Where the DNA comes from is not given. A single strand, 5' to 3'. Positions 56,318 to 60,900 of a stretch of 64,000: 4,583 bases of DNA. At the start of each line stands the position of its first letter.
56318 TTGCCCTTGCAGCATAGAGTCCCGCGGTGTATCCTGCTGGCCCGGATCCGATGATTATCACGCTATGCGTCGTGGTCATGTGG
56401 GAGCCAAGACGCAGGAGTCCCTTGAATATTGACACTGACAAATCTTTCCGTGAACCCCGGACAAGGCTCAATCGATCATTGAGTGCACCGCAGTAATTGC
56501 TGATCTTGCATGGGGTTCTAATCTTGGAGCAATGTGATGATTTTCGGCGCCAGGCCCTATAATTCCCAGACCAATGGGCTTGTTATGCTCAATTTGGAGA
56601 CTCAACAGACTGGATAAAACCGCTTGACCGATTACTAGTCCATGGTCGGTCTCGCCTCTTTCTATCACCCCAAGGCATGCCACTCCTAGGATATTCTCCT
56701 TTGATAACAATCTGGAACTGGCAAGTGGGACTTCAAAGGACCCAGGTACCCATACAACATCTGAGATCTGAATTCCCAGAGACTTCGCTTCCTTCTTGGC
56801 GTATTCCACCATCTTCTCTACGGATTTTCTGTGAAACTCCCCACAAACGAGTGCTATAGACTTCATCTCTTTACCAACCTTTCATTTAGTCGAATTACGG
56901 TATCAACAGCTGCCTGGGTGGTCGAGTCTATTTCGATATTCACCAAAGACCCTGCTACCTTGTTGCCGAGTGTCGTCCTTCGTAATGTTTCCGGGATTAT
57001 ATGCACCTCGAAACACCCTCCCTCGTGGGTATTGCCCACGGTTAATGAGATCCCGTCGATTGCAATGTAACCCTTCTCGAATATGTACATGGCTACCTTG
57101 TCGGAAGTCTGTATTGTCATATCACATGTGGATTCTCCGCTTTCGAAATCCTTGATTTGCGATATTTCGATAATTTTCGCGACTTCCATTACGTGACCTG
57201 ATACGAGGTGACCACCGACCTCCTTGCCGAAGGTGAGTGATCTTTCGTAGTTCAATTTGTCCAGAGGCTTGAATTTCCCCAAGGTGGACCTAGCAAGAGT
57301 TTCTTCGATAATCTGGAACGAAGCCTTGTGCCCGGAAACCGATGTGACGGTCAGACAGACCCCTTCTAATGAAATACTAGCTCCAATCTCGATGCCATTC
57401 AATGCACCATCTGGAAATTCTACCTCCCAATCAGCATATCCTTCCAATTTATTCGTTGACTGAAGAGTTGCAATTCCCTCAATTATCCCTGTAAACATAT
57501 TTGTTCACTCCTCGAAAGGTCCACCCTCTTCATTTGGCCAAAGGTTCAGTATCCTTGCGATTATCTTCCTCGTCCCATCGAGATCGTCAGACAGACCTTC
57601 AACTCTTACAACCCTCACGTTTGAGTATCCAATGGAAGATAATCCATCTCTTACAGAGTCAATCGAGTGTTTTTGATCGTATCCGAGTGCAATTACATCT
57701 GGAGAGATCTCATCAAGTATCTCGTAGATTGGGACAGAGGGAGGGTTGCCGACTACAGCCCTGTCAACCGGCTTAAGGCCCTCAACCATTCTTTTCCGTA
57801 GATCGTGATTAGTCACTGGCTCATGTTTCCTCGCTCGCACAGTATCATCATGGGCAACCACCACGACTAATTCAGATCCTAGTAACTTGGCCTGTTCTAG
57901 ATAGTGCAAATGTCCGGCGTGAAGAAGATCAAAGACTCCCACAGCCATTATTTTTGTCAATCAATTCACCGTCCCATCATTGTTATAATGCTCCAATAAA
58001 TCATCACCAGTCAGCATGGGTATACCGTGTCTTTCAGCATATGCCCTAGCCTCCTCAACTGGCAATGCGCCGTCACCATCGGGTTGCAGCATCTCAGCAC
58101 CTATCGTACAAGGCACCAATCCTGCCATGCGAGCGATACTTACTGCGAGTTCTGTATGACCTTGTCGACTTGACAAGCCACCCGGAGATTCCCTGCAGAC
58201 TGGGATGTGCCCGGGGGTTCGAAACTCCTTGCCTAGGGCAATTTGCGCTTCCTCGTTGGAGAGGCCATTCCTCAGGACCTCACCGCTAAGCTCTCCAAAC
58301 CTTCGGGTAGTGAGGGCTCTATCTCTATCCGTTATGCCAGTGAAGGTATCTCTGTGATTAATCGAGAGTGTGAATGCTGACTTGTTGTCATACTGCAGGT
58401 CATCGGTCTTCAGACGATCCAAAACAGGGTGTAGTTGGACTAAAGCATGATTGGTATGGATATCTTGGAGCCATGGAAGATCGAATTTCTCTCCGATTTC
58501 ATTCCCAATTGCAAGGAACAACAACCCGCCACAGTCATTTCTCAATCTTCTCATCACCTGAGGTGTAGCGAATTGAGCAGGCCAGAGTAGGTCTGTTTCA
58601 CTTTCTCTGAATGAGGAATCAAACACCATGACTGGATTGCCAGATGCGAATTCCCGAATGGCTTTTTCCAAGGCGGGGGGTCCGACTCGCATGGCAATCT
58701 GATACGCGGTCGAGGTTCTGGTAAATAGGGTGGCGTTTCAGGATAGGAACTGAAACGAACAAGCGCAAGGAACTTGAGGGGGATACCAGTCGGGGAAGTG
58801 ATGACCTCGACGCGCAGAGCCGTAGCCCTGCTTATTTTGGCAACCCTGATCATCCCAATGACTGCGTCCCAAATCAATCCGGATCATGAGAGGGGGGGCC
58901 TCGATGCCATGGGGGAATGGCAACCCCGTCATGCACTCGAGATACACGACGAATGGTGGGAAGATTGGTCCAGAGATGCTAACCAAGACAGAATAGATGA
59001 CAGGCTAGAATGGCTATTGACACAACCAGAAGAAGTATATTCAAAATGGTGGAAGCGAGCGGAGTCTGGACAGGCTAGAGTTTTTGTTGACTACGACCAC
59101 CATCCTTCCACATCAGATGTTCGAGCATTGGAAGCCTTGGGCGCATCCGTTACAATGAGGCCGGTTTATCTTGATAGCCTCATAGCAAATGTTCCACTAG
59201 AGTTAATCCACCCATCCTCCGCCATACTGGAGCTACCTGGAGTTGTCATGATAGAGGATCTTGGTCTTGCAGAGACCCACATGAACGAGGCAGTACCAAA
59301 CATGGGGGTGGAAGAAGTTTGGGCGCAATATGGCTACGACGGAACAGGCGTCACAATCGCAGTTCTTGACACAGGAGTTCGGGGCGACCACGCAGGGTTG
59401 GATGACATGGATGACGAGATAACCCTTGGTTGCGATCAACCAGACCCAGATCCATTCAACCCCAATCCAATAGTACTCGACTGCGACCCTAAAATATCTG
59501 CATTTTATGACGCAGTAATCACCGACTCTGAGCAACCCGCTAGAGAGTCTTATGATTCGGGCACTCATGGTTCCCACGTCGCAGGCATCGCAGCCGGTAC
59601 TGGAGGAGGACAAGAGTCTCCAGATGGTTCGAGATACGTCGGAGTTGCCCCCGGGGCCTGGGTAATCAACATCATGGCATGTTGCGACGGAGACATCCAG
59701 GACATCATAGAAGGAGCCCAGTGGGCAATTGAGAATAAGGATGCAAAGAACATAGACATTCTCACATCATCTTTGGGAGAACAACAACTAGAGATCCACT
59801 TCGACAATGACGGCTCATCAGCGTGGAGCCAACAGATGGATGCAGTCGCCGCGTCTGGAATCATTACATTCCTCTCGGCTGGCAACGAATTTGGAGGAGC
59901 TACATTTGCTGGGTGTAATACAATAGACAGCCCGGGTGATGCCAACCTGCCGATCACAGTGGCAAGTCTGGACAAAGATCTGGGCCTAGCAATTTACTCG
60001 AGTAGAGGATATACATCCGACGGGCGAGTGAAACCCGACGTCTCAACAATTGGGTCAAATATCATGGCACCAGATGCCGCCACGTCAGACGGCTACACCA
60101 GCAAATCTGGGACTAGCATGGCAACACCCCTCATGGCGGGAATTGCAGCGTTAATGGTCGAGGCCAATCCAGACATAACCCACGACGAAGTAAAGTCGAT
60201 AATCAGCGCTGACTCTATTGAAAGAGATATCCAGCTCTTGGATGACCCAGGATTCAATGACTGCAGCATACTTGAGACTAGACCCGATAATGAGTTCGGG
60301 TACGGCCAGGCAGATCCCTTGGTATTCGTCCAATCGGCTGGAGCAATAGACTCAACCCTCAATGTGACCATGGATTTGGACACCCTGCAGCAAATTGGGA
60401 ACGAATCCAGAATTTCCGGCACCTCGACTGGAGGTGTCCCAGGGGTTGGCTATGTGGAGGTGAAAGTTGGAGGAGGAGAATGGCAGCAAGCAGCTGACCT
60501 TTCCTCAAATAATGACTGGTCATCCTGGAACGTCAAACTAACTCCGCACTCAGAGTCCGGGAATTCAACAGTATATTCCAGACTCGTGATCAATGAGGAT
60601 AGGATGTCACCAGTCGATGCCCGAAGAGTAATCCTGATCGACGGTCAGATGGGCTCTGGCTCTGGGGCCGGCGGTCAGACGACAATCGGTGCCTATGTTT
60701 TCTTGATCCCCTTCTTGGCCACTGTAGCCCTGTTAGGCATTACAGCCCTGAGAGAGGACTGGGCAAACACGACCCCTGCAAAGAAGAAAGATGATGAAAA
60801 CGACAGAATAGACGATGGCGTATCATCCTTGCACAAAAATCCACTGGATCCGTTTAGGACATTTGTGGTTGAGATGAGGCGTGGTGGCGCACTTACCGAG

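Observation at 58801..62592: Extracellular subtilase covalently fused to an AmpG/PAT-family MFS permease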

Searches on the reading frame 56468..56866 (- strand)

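Call 17: search_protein_families(library=pfam, proteins=[window:56468-56866:-], max_evalue=0.001)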
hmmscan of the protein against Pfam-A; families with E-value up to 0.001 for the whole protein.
window:56468-56866:- (132 aa): 1 family
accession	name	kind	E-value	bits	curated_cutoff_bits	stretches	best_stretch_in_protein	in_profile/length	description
PF00885.24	DMRL_synthase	-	2.6e-27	95.9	26.7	1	3-131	3-135/139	6,7-dimethyl-8-ribityllumazine synthase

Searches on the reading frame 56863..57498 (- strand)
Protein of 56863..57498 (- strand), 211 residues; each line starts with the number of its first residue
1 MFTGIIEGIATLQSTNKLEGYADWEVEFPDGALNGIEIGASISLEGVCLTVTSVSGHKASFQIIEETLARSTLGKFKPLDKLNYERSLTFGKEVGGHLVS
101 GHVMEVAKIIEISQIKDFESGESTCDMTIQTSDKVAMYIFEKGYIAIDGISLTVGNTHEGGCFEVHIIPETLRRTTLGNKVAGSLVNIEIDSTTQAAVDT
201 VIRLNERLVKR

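Call 17: search_protein_families(library=pfam, proteins=[window:56863-57498:-], max_evalue=0.001)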
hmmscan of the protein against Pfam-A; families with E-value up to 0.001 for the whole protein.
window:56863-57498:- (211 aa): 1 family
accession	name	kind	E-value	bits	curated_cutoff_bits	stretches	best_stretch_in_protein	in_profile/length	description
PF00677.23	Lum_binding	-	2.5e-43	146.4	27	2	100-191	1-86/86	Lumazine binding domain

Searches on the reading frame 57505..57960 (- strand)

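Call 17: search_protein_families(library=pfam, proteins=[window:57505-57960:-], max_evalue=0.001)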
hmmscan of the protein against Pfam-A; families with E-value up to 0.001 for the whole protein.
window:57505-57960:- (151 aa): 1 family
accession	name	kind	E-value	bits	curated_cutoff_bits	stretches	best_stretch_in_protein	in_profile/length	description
PF01467.32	CTP_transf_like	-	8.3e-17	62.1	21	1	5-100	1-94/133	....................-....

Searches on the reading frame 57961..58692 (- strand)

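Call 17: search_protein_families(library=pfam, proteins=[window:57961-58692:-], max_evalue=0.001)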
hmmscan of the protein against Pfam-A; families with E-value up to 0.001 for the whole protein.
window:57961-58692:- (243 aa): 1 family
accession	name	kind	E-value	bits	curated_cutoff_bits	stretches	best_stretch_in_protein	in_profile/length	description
PF00926.24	DHBP_synthase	-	5.5e-50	170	26.4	1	9-234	1-190/191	3,4-dihydroxy-2-butanone 4-phosphate synthase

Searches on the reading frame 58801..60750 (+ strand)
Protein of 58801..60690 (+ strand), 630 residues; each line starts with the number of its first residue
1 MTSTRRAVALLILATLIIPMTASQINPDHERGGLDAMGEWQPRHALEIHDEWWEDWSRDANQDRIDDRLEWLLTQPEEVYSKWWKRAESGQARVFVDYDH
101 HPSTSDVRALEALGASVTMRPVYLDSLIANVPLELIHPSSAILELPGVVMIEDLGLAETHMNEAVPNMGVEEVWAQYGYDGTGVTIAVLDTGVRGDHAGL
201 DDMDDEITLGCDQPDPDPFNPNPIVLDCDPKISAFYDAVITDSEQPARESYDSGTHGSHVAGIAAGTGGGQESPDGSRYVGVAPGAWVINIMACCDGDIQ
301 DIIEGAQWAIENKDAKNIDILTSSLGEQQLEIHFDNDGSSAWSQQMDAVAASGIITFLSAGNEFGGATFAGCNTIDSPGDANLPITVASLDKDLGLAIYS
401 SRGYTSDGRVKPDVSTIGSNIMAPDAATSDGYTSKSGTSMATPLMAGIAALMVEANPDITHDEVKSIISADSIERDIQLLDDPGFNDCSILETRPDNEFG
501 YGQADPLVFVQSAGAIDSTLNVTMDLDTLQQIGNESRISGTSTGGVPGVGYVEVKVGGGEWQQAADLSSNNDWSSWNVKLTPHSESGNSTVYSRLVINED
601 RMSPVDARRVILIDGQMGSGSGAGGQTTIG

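Call 11: search_solved_structures(query=window:58801-60690:+, max_evalue=0.001, show_alignments=1)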
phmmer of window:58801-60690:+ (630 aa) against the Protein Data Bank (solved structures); distinct sequences matched with E-value up to 0.001: 133 (the best 60 are shown).
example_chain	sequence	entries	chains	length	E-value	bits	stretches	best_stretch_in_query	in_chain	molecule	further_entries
9ues_B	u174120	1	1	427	1e-35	126.9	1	250-474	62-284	Subtilisin-like serine protease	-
3afg_A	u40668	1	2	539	1.5e-35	126.4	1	250-474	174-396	Subtilisin-like serine protease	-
5yl7_A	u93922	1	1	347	7.3e-15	58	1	173-470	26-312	Pseudoalteromonas arctica PAMC 21717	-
3lpc_A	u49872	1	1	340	1.5e-14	56.9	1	170-468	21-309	AprB2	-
3lpa_A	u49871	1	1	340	2.4e-14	56.3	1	170-468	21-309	Acidic extracellular subtilisin-like protease AprV2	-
1suc_A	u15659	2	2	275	4.1e-14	55.5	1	251-469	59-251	SUBTILISIN BPN' CRB-S3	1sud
1s01_A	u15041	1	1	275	8.2e-14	54.5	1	251-469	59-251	Subtilisin BPN'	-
1ak9_A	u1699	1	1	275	9.1e-14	54.4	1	251-469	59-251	SUBTILISIN 8321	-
1bh6_A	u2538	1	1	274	1.2e-13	54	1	249-471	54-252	SUBTILISIN DY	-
1aqn_A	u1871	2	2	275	1.3e-13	53.9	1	251-469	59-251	SUBTILISIN 8324 | SUBTILISIN BPN'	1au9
1sbn_E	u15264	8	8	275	1.6e-13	53.5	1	250-469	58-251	SUBTILISIN NOVO BPN' | SUBTILISIN BPN'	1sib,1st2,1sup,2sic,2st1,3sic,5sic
1lw6_E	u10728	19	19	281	1.8e-13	53.4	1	250-469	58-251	SUBTILISIN BPN' | Subtilisin BPN' precursor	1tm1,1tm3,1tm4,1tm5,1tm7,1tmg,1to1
7edd_A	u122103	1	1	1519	1.8e-13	53.4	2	174-364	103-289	C5a peptidase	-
2sni_E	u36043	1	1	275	1.9e-13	53.3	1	250-469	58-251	SUBTILISIN NOVO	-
1s02_A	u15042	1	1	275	2.6e-13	52.8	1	250-469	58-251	SUBTILISIN BPN'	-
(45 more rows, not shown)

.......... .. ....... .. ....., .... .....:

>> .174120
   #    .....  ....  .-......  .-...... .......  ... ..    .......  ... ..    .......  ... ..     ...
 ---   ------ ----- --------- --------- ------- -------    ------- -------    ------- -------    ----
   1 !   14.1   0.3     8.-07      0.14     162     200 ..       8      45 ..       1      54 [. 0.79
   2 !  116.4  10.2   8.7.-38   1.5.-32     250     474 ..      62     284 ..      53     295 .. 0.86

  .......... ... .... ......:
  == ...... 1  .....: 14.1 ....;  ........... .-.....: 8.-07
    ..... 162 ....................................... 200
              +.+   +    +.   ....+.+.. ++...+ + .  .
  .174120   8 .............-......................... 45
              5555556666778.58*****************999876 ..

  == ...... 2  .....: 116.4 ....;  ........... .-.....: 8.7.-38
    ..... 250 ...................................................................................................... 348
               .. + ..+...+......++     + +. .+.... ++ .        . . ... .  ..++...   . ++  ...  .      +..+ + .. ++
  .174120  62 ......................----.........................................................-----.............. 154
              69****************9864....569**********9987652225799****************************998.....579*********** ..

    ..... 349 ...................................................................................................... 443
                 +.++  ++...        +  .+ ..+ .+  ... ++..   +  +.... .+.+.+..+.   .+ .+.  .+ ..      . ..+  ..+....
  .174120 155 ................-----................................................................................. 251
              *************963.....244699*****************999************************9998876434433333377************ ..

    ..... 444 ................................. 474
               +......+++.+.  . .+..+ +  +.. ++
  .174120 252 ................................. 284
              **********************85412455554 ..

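Call 58: predict_structure(alignment_id=A3)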
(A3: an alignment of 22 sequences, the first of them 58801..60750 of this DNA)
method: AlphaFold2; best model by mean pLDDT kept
length: 650 residues; sequences in the alignment: 22
mean_pLDDT: 50.7   pTM: 0.55
mean pLDDT of the five models: 50.7, 48.2, 48.1, 41.8, 39.3
residues with pLDDT >= 90: 24; 70-90: 144; 50-70: 153; < 50: 329
segments of 3 or more residues with pLDDT < 50: 18-30, 33-36, 48-69, 153-285, 292-297, 325-338, 360-381, 387-441, 473-506, 615-631
pLDDT, mean of each block of 10 residues (from residue 1): 59 54 32 48 49 31 42 55 58 71 82 85 78 75 65 34 25 30 28 25 29 38 32 25 25 26 27 32 47 46 65 65 46 40 67 68 27 28 47 26 24 21 24 29 56 71 67 34 26 23 45 69 78 85 85 83 92 92 70 84 71 51 31 72 82
secondary structure, 60 per line:
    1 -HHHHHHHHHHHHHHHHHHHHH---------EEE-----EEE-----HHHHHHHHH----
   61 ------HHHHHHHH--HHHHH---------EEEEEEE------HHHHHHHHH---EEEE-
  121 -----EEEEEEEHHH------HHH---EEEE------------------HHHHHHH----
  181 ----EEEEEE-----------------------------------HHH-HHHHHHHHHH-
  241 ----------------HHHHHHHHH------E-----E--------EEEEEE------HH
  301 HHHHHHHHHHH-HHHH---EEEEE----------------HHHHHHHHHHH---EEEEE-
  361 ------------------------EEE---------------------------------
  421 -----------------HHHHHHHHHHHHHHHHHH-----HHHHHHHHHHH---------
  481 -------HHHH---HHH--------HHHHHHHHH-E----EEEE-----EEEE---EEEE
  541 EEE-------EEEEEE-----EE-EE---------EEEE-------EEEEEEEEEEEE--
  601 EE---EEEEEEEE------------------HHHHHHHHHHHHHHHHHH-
elements in order (helices of 4 or more, strands of 3 or more residues): H2-22 E32-34 E40-42 H48-56 H67-74 H77-81 E91-97 H104-112 E116-119 E126-132 E148-151 H170-176 E185-190 H230-239 H257-265 E287-292 H299-311 H313-316 E320-324 H341-351 E355-359 E385-387 H438-455 H461-471 H488-491 H506-514 E521-524 E530-533 E537-543 E551-556 E576-579 E587-598 E606-613 H632-649

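Call 62: fold_search(model_id=the predicted structure, library=pdb)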
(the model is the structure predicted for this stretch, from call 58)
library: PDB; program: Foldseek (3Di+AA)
matches with E <= 10: 1995; with E <= 0.001: 12
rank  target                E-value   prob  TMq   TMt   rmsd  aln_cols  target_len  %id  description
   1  2ca4_A                5.5e-06  1.00  0.13  0.23   2.8       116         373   17  Sulfite dehydrogenase from Starkeya Novella mutant (released 2007-02-20)
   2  2blf_A                7.3e-06  1.00  0.14  0.23   2.8       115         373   16  Sulfite dehydrogenase from Starkeya Novella (released 2005-04-28)
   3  2c9x_A                9.7e-06  1.00  0.14  0.23   2.8       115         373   16  Sulfite dehydrogenase from Starkeya Novella Y236F mutant (released 2006-08-16)
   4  8s5s                  3.4e-05  1.00  0.13  0.22   3.4       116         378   17  Crystal structure of a Sulfite dehydrogenase from Thermus thermophilus (released 2024-11-27)
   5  6y0k                  1.0e-04  1.00  0.12  0.20   6.0       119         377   18  Sulfite oxidase from Thermus thermophilus with coordinated phosphate (released 2020-08-05)
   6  5k3x_B                2.0e-04  1.00  0.13  0.23   4.0       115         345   17  Crystal Structure of the sulfite dehydrogenase, SorT R78K mutant from Sinorhizobium meliloti (released 2017-05-24)
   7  5wa0_A                3.1e-04  1.00  0.13  0.21   4.1       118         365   18  Crystal Structure of the sulfite dehydrogenase, SorT R78Q mutant from Sinorhizobium meliloti (released 2017-10-25)
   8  4pw3_B                3.9e-04  1.00  0.13  0.21   4.1       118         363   18  Crystal structure of the sulfite dehydrogenase SorT from Sinorhizobium meliloti (released 2015-06-03)
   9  5k3x_A                4.1e-04  1.00  0.12  0.21   4.7       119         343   18  Crystal Structure of the sulfite dehydrogenase, SorT R78K mutant from Sinorhizobium meliloti (released 2017-05-24)
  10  4pw3_A                5.2e-04  1.00  0.13  0.21   4.1       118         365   18  Crystal structure of the sulfite dehydrogenase SorT from Sinorhizobium meliloti (released 2015-06-03)
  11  4jhb                  7.2e-04  1.00  0.12  0.54   3.8       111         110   11  Crystal structure of RelB double mutants: Y300F/I335F (released 2013-09-04)
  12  3pdd                  9.6e-04  1.00  0.12  0.37   5.2       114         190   11  Structures of Clostridium thermocellum CbhA fibronectin(III)-like modules (released 2011-11-23)
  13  8gul_A                1.0e-03  1.00  0.12  0.16   8.1       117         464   14  Chitin-active AA10 LPMO (GbpA) complexed with Cu(II) from Vibrio campbellii (released 2023-06-21)
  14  3wyr_A                1.1e-03  1.00  0.11  0.31   4.7       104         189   10  Crystal structure of Killer cell immunoglobulin-like receptor 2DL4 (released 2015-03-18)
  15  2nnc_A                1.1e-03  1.00  0.10  0.41   5.6        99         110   10  Structure of the sulfur carrier protein SoxY from Chlorobium limicola f thiosulfatophilum (released 2007-03-13)
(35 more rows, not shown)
